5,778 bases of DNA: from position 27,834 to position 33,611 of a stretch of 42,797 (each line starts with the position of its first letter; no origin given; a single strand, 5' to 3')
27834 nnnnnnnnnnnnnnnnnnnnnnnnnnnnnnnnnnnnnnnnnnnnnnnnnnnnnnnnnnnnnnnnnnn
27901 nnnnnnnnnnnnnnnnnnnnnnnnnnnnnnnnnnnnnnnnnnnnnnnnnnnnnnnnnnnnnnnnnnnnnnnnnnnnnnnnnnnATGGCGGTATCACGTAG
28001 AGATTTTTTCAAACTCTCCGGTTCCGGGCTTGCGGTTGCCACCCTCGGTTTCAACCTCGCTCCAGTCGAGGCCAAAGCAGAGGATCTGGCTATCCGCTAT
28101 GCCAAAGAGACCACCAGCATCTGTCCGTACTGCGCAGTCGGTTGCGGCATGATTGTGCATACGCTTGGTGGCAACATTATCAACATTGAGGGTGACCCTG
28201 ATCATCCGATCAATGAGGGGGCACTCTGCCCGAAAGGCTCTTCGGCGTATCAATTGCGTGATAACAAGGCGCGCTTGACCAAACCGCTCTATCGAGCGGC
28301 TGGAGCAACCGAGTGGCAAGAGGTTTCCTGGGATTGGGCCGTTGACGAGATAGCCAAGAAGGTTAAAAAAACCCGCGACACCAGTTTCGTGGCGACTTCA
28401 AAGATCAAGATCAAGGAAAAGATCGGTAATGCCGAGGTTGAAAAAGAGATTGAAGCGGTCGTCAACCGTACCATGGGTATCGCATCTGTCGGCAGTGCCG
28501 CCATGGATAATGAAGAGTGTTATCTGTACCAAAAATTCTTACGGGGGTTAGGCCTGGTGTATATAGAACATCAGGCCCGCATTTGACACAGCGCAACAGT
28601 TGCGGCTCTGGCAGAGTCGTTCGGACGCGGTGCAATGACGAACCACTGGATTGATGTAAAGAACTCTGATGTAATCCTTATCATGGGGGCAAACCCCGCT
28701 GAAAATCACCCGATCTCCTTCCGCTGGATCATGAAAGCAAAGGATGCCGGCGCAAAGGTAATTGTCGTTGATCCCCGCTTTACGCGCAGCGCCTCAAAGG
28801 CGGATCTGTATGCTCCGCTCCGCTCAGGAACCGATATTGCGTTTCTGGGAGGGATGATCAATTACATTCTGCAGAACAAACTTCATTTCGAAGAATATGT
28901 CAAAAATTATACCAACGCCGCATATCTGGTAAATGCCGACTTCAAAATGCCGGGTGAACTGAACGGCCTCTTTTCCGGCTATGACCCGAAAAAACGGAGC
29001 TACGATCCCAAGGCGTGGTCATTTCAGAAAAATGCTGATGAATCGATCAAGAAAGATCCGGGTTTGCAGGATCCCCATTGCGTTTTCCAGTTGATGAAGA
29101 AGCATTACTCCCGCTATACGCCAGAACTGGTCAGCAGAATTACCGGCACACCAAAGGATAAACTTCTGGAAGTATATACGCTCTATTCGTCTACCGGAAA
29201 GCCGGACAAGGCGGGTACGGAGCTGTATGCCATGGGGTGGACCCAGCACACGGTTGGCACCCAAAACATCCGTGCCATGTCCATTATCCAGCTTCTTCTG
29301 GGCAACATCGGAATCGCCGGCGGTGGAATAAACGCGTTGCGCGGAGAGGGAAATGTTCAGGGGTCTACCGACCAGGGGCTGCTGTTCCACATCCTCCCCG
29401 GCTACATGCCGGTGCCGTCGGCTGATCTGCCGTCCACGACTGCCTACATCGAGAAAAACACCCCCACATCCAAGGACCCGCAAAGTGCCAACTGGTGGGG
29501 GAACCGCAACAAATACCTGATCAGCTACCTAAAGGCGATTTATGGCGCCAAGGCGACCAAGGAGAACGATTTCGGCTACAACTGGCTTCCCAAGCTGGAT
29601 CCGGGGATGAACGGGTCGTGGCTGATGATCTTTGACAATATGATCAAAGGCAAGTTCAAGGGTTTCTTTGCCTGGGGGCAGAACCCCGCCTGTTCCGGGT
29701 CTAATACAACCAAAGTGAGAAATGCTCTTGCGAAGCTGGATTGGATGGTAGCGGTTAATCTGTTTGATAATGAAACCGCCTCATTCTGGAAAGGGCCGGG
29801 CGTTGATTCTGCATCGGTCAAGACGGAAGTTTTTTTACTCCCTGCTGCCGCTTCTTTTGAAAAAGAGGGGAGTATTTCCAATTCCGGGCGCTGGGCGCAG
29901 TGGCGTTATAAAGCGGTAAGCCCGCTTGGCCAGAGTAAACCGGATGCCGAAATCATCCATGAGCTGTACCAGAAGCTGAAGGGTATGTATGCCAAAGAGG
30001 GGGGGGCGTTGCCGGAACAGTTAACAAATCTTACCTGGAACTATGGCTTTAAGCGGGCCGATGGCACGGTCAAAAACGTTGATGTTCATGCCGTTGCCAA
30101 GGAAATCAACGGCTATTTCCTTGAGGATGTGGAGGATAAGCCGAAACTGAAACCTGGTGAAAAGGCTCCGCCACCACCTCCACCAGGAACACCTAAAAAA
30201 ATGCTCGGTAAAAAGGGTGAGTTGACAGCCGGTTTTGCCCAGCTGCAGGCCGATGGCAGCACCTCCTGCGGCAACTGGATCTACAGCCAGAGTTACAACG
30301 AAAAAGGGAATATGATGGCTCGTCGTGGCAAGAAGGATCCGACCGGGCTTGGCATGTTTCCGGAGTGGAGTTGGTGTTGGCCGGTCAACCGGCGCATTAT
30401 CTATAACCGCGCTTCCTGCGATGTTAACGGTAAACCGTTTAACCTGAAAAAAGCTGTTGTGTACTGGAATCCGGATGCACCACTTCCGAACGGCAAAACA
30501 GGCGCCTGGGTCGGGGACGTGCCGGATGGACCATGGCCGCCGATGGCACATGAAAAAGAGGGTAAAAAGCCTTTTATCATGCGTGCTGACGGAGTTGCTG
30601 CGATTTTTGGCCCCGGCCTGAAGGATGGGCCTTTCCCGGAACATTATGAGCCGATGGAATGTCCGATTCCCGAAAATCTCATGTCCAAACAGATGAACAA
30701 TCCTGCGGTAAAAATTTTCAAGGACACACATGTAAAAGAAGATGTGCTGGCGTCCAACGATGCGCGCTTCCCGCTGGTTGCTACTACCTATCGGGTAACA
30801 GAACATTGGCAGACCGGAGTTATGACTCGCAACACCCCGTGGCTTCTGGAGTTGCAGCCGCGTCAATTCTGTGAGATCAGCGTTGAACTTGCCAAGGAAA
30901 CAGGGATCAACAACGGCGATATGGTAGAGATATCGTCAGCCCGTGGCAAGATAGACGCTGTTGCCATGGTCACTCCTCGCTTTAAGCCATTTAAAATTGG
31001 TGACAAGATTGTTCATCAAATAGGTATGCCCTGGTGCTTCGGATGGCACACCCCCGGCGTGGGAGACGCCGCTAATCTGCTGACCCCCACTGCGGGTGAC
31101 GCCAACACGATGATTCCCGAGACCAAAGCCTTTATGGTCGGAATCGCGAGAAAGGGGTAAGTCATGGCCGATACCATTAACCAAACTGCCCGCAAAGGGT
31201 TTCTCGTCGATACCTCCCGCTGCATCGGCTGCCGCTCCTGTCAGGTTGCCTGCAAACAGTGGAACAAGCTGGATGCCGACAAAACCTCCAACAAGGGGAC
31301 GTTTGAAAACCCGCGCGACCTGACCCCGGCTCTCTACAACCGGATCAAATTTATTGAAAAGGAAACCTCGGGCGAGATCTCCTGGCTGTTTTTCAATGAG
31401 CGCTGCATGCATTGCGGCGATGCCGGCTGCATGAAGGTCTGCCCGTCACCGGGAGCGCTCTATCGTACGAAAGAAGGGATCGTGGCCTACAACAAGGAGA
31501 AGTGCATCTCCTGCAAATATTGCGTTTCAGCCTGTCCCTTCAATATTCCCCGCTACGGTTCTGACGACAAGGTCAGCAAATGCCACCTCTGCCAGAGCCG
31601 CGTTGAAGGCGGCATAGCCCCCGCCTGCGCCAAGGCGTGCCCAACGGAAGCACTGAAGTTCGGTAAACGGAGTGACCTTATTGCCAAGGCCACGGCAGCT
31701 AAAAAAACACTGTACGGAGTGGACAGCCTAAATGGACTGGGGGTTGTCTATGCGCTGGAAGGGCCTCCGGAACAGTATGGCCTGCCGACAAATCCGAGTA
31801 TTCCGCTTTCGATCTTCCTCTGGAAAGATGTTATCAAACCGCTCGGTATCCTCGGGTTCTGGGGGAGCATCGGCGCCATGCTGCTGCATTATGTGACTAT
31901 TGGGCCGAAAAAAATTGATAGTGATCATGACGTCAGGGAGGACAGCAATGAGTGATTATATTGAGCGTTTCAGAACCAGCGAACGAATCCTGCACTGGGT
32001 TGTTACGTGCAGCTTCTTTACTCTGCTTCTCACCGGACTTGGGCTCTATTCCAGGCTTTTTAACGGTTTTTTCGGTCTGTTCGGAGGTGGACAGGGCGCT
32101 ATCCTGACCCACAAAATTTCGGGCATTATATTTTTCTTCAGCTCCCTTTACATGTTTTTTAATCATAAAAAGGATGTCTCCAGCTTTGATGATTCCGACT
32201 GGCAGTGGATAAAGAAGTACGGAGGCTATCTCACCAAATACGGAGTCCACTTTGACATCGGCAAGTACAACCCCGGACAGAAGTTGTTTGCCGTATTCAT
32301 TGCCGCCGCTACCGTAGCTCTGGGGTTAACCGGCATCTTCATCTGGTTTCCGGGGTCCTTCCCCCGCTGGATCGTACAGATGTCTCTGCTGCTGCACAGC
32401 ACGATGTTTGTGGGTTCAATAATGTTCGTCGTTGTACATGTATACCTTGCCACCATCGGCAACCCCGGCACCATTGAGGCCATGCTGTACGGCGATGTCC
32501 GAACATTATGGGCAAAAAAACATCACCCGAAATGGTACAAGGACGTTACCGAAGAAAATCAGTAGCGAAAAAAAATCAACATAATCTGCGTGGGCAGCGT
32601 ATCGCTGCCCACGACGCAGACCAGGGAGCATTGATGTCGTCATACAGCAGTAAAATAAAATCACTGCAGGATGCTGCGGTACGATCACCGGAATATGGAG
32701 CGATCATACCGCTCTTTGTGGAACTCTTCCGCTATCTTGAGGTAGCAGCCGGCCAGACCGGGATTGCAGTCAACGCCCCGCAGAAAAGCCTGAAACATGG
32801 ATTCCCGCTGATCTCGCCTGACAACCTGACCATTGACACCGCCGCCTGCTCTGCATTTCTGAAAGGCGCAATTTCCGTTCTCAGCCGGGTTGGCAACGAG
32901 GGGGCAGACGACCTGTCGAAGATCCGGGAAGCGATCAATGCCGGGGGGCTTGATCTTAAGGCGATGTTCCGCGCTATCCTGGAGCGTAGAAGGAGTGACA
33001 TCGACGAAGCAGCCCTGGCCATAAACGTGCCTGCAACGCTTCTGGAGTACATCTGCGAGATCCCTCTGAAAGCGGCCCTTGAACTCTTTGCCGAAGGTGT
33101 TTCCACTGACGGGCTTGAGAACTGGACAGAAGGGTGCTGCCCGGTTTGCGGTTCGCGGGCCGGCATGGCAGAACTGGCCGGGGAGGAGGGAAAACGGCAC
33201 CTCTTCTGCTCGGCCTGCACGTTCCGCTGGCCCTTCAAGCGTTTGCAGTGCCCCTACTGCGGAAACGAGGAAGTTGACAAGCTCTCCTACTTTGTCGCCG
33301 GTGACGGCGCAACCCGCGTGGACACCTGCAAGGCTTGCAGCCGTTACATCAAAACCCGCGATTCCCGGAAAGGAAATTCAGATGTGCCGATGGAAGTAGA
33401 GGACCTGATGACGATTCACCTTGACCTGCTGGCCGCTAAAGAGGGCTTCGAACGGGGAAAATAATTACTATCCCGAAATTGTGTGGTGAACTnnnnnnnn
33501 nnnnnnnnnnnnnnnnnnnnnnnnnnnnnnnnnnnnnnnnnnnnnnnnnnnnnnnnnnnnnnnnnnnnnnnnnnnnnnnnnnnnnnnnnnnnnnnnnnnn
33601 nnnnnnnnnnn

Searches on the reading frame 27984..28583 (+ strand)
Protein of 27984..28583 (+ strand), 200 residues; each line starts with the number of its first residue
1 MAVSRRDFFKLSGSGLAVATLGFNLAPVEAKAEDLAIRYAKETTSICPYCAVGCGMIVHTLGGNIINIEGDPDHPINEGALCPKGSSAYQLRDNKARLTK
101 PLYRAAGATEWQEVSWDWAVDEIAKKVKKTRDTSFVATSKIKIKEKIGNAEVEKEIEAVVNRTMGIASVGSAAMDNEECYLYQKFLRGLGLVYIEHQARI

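Call 10: search_protein_families(library=ncbifam, proteins=[window:27984-28583:+])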
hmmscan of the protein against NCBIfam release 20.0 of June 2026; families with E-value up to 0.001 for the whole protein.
window:27984-28583:+ (200 aa): 19 families
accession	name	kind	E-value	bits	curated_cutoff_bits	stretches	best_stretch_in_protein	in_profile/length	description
TIGR01553.1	formate-DH-alph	equivalog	1.5e-65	221.6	814.2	1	3-200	2-194/1009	formate dehydrogenase-N subunit alpha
NF041513.1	formate_DH_Act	exception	6e-45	153.5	1400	1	42-200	42-185/1067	formate dehydrogenase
TIGR01591.1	Fdh-alpha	equivalog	6.4e-27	93.9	666.25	1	46-132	2-86/672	formate dehydrogenase subunit alpha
NF012032.0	PRK15488.1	equivalog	1.4e-21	76.2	694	1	1-132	1-135/759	thiosulfate reductase PhsA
NF010055.0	PRK13532.1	equivalog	1.8e-19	69.5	904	1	1-132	1-137/830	nitrate reductase catalytic subunit NapA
TIGR01706.1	NAPA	equivalog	7.7e-17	60.9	930.55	1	3-133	2-138/830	periplasmic nitrate reductase subunit alpha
TIGR01973.1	NuoG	equivalog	6.6e-16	58.2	470.05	1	41-146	213-303/606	NADH-quinone oxidoreductase subunit NuoG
NF047855.1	AssmNtatRedNasC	equivalog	4.6e-15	54.9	1100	1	39-132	17-110/708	assimilatory nitrate reductase catalytic subunit NasC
NF041783.2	mnquin_red_QrcB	equivalog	9.9e-15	53.7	440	1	41-137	51-146/695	menaquinone reductase molybdopterin-binding-like subunit QrcB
NF041323.1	Nitr_red_NasA_Halo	equivalog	5.2e-11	41.8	1000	1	50-133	3-85/673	assimilatory nitrate reductase NasA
NF005895.0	PRK07860.1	equivalog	1.4e-08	33.3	802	1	43-136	237-329/811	NADH-quinone oxidoreductase subunit G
TIGR02166.1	dmsA_ynfE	subfamily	1.9e-07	29.5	777.7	1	3-132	1-141/794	DMSO/selenate family reductase complex A subunit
TIGR03129.1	one_C_dehyd_B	equivalog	1.3e-06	27.3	327.8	1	46-169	3-115/421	formylmethanofuran dehydrogenase subunit B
NF041714.1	arsenate_red_ArrA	equivalog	2.3e-06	26.1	1600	1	3-132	3-146/848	arsenate respiratory reductase molybdopterin-containing subunit ArrA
TIGR01701.1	Fdhalpha-like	subfamily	4.1e-06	25.2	582.15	1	93-130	95-132/744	FdhF/YdeP family oxidoreductase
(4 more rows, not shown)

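Call 19: find_related_loci(query=window:27984-28583:+, collection=genome_contigs, flank=5000)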
Query window:27984-28583:+ (200 aa) in genome_contigs; peptide patterns used: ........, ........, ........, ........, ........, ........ (x = any residue, [..] = any of these).
600 stretches matched a pattern (row limit reached: there are more); 349 encode a relative of the query (tblastn E <= 1e-3); the best 80 are kept; 80 distinct loci.
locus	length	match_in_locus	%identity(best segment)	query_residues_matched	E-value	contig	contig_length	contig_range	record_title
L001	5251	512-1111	89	1-200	5e-126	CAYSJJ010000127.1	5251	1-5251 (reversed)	MAG TPA_asm: uncultured Geobacter sp. isolate binchicken_co158_41 genome assembly, contig: NODE_12572_length_5251_cov_5.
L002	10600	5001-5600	89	1-200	1e-125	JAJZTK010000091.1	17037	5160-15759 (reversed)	MAG: Deltaproteobacteria bacterium isolate SKS3.bin71 NODE_5254_length_17037_cov_1.822413, whole genome shotgun sequence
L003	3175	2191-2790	89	1-200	2e-128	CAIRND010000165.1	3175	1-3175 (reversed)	MAG: uncultured Geobacteraceae bacterium isolate Ja_bin-5855 genome assembly, contig: bin-5855:165/705, whole genome sho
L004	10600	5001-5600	87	1-200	4e-123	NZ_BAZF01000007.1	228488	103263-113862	Geobacter sp. OR-1, whole genome shotgun sequence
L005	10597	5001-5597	83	1-200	4e-117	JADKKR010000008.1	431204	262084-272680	MAG: Geobacteraceae bacterium isolate Viby_18-Q3-R106-67_BAT3C.94 tig00000457-10-4307830, whole genome shotgun sequence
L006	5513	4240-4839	83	1-200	7e-117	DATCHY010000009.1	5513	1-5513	MAG TPA_asm: Geomonas sp. isolate SMAG_U7845 k141_883745, whole genome shotgun sequence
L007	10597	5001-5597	84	1-200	5e-117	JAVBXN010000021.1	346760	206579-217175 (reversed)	MAG: Pelobacter sp. isolate GS8 6, whole genome shotgun sequence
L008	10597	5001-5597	84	1-200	3e-116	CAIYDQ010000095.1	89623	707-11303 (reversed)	MAG: uncultured Geobacter sp. isolate MJ-time_bin-1817 genome assembly, contig: bin-1817:095/368, whole genome shotgun s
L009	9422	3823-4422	79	1-200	4e-100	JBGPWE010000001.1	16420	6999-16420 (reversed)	MAG: bacterium isolate OBJ1_062018_090_71 k141_588096_length_16420_cov_9.0000, whole genome shotgun sequence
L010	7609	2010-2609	78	1-200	6e-99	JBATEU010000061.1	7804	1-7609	MAG: Candidatus Deferrimicrobium sp. isolate MFD10095_ilm_asm_bin1 k127_123, whole genome shotgun sequence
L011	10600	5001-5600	78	1-200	1e-97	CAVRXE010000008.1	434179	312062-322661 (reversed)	MAG: Candidatus Deferrimicrobiaceae bacterium isolate MFD02199.bin.2.95 genome assembly, contig: contig_9421, whole geno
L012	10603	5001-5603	63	1-200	1e-86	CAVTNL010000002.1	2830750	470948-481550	MAG: uncultured Nitrospiraceae bacterium isolate MFD04752.bin.2.24 genome assembly, contig: contig_11909, whole genome s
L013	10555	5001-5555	64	1-200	2e-83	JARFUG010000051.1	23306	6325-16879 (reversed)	MAG: Desulfuromonadales bacterium isolate QDN-W04B-4228_sbin_13 NODE_1474_length_23306_cov_25.080771, whole genome shotg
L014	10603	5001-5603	62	1-200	5e-83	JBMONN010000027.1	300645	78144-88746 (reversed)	MAG: Thermodesulfobacteriota bacterium isolate Betzabe_MAG077 MAG077_27, whole genome shotgun sequence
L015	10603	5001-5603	61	1-200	1e-82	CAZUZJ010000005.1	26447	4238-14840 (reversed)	MAG TPA_asm: uncultured Desulfobulbia bacterium isolate SRP093185_co1_3 genome assembly, contig: NODE_995_length_26447_c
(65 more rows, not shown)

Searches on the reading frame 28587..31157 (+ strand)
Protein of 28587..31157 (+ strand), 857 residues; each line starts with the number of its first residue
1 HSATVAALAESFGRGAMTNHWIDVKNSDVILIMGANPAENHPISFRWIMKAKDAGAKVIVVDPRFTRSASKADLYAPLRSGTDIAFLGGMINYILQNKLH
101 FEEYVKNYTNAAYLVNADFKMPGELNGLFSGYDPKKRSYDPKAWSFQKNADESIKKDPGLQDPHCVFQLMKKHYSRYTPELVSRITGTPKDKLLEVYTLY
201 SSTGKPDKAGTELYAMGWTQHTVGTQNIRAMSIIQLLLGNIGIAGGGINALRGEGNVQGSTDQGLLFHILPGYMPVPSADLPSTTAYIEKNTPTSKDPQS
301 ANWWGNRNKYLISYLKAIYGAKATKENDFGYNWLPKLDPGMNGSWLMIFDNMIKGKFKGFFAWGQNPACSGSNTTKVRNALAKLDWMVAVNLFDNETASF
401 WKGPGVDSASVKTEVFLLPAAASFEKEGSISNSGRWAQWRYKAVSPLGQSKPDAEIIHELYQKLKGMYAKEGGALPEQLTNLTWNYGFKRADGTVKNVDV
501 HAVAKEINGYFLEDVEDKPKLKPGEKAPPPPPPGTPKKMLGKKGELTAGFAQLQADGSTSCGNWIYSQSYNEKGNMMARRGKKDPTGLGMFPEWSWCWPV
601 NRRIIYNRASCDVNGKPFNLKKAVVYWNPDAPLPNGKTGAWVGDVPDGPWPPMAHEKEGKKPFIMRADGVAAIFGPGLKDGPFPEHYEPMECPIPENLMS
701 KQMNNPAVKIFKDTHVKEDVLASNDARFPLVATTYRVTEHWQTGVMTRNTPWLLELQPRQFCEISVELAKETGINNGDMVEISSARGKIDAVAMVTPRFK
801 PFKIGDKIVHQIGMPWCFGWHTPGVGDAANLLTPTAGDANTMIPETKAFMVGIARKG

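Call 10: search_protein_families(library=ncbifam, proteins=[window:28587-31157:+])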
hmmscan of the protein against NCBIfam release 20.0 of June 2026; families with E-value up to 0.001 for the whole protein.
window:28587-31157:+ (857 aa): 25 families
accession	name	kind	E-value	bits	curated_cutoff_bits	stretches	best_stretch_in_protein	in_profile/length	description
TIGR01553.1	formate-DH-alph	equivalog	0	1167.3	814.2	1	1-854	196-1008/1009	formate dehydrogenase-N subunit alpha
NF041513.1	formate_DH_Act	exception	4.2e-250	832.7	1400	3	152-512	373-729/1067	formate dehydrogenase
TIGR01591.1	Fdh-alpha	equivalog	3.8e-91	306.2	666.25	4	1-110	130-239/672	formate dehydrogenase subunit alpha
NF047855.1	AssmNtatRedNasC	equivalog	1.8e-51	175.2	1100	4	2-112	155-266/708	assimilatory nitrate reductase catalytic subunit NasC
TIGR01706.1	NAPA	equivalog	6.9e-34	117.3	930.55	2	4-277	184-436/830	periplasmic nitrate reductase subunit alpha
NF010055.0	PRK13532.1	equivalog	1e-33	116.6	904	2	3-277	183-436/830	nitrate reductase catalytic subunit NapA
TIGR03479.1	DMSO_red_II_alp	subfamily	2.2e-30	105.5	984.75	2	12-120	210-318/913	molybdopterin-dependent oxidoreductase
TIGR01701.1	Fdhalpha-like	subfamily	2.6e-30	105.3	582.15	1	1-265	173-403/744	FdhF/YdeP family oxidoreductase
TIGR02166.1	dmsA_ynfE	subfamily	1.8e-26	92.5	777.7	2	9-257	194-407/794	DMSO/selenate family reductase complex A subunit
NF012032.0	PRK15488.1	equivalog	8.5e-23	80.2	694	1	22-110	192-282/759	thiosulfate reductase PhsA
NF041323.1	Nitr_red_NasA_Halo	equivalog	1.5e-22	80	1000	1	3-111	129-238/673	assimilatory nitrate reductase NasA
NF011566.1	PRK14990.1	exception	2.3e-19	68.9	1600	2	6-109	211-319/814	dimethylsulfoxide reductase subunit A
NF041885.1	selenate_YnfE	exception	2.3e-19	68.7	1675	2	17-108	209-305/805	selenate/tellurate reductase subunit YnfE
NF041884.1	selenate_YnfF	exception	6.3e-15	54.1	1650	2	17-108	202-298/798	selenate/tellurate reductase subunit YnfF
NF007406.0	PRK09939.1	equivalog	7.5e-15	54.1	1473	1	180-264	335-415/759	acid resistance putative oxidoreductase YdeP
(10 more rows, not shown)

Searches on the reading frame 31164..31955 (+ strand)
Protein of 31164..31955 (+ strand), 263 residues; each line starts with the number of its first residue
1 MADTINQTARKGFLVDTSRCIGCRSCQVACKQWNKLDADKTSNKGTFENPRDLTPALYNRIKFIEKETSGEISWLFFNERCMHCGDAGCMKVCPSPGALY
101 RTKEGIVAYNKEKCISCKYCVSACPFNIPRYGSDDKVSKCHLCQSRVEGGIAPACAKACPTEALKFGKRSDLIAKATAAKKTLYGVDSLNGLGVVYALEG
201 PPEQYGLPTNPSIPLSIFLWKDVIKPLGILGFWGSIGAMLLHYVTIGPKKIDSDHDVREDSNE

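Call 10: search_protein_families(library=ncbifam, proteins=[window:31164-31952:+])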
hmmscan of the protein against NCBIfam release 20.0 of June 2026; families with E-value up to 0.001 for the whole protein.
window:31164-31952:+ (263 aa): 44 families (the best 25 are shown)
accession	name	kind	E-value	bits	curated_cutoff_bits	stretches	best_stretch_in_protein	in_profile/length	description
TIGR01582.1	FDH-beta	equivalog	3.3e-73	246.3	334.7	1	12-255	23-281/283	formate dehydrogenase subunit beta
NF008134.0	PRK10882.1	equivalog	2.3e-46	158.4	263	1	11-177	39-216/329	hydrogenase 2 operon protein HybA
NF045715.1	sulf_resp_HmcB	equivalog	5.3e-39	134.1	420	1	11-177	37-206/307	sulfate respiration complex iron-sulfur protein HmcB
TIGR02951.1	DMSO_dmsB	equivalog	8e-35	120.2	214.1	1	11-175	2-159/161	DMSO/selenate family reductase complex B subunit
TIGR03149.1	cyt_nit_nrfC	equivalog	7.7e-28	97.4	377.6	1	5-172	33-187/225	cytochrome c nitrite reductase Fe-S protein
NF038355.1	FDH3_beta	equivalog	2.8e-25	89.4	240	1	10-138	2-116/180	formate dehydrogenase FDH3 subunit beta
NF011569.0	PRK14993.1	equivalog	1.2e-24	87.2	416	1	7-169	40-188/244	tetrathionate reductase subunit TtrB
NF041715.1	arsenate_red_ArrB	equivalog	7.5e-22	78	450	2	11-128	3-103/233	arsenate respiratory reductase iron-sulfur subunit ArrB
NF045797.1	DsrO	equivalog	4.5e-21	75.4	200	1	9-171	42-204/235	sulfate reduction electron transfer complex DsrMKJOP subunit DsrO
TIGR03478.1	DMSO_red_II_bet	subfamily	1e-20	74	480.7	1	74-171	124-222/321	DMSO reductase family type II enzyme, iron-sulfur subunit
NF009408.0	PRK12769.1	equivalog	1.5e-20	72.9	1003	1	14-179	6-157/659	formate-dependent uric acid utilization protein AegA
NF041782.1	mnquin_red_QrcC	equivalog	3.5e-19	69.4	400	1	12-131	2-118/239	menaquinone reductase iron-sulfur cluster-binding subunit QrcC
NF042979.1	EthbenzDh_ebdB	equivalog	4.5e-19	68.5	740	1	74-174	146-247/354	ethylbenzene dehydrogenase subunit beta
NF007658.0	PRK10330.1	equivalog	2.2e-18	66.4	260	1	14-181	6-168/181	electron transport protein HydN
NF007382.0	PRK09898.1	equivalog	8.1e-18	64.7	213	1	75-167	117-201/208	ferredoxin-like protein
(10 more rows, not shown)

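Call 42: find_encoding_contigs(protein=window:31164-31955:+, flank=6000, max_places=6)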
Protein window:31164-31955:+ (263 aa): no gene with exactly this product is on record in the collection.

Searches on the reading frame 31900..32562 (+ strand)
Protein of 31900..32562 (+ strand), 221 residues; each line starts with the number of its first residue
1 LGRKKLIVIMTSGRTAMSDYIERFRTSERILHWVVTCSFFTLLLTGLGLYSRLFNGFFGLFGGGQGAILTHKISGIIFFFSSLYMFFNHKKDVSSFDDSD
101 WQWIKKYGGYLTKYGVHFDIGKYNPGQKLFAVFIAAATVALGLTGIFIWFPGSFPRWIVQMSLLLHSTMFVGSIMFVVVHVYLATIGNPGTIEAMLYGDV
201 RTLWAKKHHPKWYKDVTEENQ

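Call 29: search_protein_families(library=ncbifam, proteins=[window:31900-32562:+], max_evalue=0.00001)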
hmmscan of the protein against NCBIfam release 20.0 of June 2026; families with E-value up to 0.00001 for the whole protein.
window:31900-32562:+ (221 aa): 4 families
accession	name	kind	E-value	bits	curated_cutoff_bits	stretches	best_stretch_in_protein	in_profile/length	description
TIGR01583.1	formate-DH-gamm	equivalog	2.4e-42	145.2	115.85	1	21-217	2-202/204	formate dehydrogenase subunit gamma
NF007924.0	PRK10639.1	equivalog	2.2e-37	128.9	341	1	18-220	4-206/211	formate dehydrogenase cytochrome b556 subunit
NF007558.0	PRK10179.1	equivalog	2e-30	106.1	339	1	18-219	4-207/217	formate dehydrogenase-N subunit gamma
NF011582.1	PRK15006.1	equivalog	2.3e-06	27.4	204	1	121-196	164-242/248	thiosulfate reductase cytochrome B subunit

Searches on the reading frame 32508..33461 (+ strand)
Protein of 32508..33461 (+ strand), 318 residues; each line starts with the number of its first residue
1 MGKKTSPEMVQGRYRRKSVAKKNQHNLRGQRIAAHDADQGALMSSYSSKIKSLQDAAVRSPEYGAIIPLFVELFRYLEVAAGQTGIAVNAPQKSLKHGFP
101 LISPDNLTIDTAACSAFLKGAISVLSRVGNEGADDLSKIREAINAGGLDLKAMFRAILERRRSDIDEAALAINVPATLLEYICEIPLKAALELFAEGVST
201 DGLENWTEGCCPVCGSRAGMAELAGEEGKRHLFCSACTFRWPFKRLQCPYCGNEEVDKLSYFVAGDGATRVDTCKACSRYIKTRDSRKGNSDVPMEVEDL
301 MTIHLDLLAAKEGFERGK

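Call 10: search_protein_families(library=ncbifam, proteins=[window:32508-33461:+])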
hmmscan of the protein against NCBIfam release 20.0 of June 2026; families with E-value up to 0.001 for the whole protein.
window:32508-33461:+ (318 aa): 2 families
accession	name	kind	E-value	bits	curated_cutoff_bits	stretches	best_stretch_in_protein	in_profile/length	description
TIGR01562.1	FdhE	equivalog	7.1e-15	55.4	187.65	1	187-316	161-296/305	formate dehydrogenase accessory protein FdhE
NF002925.0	PRK03564.1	equivalog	7.4e-13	48.8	426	1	210-316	189-296/309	formate dehydrogenase accessory protein FdhE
